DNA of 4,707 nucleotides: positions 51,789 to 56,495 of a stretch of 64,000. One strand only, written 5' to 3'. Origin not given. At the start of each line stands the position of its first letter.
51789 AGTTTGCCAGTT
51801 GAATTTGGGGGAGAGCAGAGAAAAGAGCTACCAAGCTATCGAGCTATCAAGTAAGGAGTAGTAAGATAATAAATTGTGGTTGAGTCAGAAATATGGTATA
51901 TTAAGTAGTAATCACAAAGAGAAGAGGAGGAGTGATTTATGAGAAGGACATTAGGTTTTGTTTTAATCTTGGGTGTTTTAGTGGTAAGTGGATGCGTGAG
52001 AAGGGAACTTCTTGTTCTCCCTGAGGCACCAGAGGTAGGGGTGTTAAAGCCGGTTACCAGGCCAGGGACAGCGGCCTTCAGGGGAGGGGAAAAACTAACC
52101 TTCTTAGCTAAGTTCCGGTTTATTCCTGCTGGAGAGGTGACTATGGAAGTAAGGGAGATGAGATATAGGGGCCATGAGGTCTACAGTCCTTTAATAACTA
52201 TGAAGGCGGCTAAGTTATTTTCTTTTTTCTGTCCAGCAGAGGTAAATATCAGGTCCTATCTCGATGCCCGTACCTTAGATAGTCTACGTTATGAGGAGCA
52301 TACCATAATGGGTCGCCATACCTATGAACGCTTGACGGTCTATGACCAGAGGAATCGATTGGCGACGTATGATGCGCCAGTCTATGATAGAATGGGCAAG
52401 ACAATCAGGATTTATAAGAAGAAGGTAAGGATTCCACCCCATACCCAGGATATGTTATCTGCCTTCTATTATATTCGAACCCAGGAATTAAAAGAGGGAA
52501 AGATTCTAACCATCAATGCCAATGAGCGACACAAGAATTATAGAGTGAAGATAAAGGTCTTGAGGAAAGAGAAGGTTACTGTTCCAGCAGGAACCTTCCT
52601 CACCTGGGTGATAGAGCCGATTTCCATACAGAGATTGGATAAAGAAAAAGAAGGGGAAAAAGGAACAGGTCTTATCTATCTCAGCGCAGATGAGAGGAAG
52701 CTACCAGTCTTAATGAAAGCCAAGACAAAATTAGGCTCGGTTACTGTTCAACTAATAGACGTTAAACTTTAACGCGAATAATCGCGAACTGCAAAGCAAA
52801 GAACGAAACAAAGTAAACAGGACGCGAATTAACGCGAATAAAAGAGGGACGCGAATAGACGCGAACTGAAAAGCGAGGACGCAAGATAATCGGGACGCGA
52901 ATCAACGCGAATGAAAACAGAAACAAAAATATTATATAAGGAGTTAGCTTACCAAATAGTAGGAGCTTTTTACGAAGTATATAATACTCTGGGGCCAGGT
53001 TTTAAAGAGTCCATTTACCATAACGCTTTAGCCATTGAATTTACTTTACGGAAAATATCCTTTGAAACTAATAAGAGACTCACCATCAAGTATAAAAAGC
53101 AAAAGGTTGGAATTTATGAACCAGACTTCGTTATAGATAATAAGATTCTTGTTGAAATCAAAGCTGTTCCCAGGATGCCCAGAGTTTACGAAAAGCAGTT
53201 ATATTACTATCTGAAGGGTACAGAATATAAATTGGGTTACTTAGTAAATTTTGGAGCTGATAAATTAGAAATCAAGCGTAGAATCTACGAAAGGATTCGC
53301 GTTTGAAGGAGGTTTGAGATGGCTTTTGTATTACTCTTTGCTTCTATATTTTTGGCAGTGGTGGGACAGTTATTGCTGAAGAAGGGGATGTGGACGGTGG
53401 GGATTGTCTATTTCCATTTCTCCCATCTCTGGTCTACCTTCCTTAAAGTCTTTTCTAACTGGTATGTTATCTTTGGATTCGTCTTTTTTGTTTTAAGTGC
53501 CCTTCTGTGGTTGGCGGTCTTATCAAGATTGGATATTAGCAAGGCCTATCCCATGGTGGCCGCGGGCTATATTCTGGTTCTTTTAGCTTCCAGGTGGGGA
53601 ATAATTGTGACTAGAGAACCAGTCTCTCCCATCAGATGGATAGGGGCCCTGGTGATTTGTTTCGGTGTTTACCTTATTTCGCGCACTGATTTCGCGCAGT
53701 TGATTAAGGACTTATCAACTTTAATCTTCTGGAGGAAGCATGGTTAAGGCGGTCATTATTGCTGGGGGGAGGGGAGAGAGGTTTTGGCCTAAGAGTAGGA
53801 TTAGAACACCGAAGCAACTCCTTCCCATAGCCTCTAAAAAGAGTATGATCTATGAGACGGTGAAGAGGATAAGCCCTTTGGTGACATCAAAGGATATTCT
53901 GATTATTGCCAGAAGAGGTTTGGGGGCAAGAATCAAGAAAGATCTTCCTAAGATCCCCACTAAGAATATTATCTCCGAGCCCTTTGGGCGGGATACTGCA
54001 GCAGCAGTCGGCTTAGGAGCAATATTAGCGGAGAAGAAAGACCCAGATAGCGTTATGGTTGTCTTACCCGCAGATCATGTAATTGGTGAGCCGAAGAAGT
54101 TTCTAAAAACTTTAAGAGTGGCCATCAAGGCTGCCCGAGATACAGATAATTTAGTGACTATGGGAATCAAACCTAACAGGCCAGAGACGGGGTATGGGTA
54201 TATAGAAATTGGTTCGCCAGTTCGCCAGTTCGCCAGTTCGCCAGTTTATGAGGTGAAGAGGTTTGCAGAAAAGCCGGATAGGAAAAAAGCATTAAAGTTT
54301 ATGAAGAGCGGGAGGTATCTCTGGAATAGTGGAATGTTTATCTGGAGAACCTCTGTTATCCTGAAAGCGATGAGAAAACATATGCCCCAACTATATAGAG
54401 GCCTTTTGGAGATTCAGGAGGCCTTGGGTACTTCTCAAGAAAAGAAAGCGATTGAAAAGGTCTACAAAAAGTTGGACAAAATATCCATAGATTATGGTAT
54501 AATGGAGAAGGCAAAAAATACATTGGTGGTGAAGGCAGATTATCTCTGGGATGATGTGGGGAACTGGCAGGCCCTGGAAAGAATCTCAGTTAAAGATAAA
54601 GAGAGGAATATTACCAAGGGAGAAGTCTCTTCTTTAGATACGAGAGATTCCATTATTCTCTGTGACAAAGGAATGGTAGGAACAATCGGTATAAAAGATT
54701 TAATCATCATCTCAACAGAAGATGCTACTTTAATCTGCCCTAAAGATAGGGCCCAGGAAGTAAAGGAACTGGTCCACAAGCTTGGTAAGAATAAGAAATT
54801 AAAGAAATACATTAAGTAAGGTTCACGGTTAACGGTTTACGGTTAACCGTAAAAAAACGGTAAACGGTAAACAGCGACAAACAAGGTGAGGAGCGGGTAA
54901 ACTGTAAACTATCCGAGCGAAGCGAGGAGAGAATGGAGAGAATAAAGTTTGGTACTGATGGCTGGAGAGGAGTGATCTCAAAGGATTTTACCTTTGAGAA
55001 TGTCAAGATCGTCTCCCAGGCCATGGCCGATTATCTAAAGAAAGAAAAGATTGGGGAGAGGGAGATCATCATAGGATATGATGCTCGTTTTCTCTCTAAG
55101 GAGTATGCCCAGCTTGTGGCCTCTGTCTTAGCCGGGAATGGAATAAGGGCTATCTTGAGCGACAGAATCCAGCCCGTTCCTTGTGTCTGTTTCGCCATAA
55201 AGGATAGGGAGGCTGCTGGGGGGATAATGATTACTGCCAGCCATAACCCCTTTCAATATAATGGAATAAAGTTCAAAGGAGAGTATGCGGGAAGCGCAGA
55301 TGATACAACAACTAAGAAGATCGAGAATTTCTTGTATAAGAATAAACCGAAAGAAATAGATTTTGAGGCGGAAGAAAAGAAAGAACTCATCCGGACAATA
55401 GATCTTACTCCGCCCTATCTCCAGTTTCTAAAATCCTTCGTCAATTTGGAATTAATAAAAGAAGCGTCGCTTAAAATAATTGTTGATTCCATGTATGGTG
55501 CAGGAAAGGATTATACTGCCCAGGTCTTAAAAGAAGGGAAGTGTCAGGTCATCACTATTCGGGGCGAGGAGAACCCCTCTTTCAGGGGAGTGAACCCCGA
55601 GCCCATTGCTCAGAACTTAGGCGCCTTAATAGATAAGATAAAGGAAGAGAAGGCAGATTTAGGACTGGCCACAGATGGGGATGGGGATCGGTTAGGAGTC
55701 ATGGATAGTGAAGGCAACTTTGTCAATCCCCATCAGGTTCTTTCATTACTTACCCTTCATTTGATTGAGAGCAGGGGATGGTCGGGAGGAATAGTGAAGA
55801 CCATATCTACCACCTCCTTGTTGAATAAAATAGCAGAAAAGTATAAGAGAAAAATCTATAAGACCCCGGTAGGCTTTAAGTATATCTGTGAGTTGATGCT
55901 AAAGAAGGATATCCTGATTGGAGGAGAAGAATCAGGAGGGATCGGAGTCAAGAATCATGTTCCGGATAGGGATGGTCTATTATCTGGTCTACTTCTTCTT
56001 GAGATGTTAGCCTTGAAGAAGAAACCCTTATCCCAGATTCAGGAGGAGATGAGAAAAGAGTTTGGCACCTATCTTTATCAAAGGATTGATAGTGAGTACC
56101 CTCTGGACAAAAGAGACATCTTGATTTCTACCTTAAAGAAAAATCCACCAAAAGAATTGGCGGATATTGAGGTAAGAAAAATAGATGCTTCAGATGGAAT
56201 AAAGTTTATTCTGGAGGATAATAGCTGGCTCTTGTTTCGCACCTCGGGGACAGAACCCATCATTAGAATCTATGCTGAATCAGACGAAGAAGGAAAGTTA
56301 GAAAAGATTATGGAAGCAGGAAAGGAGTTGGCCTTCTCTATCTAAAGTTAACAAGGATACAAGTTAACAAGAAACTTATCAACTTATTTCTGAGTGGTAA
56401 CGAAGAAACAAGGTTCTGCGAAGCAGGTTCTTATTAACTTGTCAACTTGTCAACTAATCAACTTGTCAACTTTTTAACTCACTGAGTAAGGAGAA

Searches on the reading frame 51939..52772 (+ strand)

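Call 24: search_protein_families(library=pfam, proteins=[window:51939-52772:+], max_evalue=0.001)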
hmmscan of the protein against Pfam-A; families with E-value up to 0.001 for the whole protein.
window:51939-52772:+ (277 aa): 1 family
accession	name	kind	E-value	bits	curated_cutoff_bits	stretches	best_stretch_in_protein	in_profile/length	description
PF11306.15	DUF3108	-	8.8e-34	117.6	26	1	55-272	2-208/209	Protein of unknown function (DUF3108)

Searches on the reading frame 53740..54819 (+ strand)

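Call 24: search_protein_families(library=pfam, proteins=[window:53740-54819:+], max_evalue=0.001)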
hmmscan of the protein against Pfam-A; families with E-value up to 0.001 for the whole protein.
window:53740-54819:+ (359 aa): 3 families
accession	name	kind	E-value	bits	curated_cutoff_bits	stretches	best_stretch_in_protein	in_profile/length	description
PF00483.29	NTP_transferase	-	1.8e-43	149.3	21.2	1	3-287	1-243/245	Nucleotidyl transferase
PF22640.1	ManC_GMP_beta-helix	-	4.9e-21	74.8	27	1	294-348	1-55/55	MannoseP isomerase/GMP-like beta-helix domain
PF12804.13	NTP_transf_3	-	3.2e-07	31.1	27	1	4-126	1-108/160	MobA-like NTP transferase domain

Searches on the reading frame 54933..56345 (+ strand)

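Call 24: search_protein_families(library=pfam, proteins=[window:54933-56345:+], max_evalue=0.001)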
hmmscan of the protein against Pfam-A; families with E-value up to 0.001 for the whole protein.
window:54933-56345:+ (470 aa): 4 families
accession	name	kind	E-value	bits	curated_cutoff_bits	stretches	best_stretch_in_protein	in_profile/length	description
PF02878.22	PGM_PMM_I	-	1.6e-40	138.4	22.5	1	4-138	2-135/138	Phosphoglucomutase/phosphomannomutase, alpha/beta/alpha domain I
PF02880.22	PGM_PMM_III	-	9.1e-30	103.6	20.7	1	265-375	1-113/115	Phosphoglucomutase/phosphomannomutase, alpha/beta/alpha domain III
PF02879.22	PGM_PMM_II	-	1e-25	90.6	29.3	1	161-261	2-103/103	Phosphoglucomutase/phosphomannomutase, alpha/beta/alpha domain II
PF00408.26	PGM_PMM_IV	-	2e-08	34.6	23.1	1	409-461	12-63/68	Phosphoglucomutase/phosphomannomutase, C-terminal domain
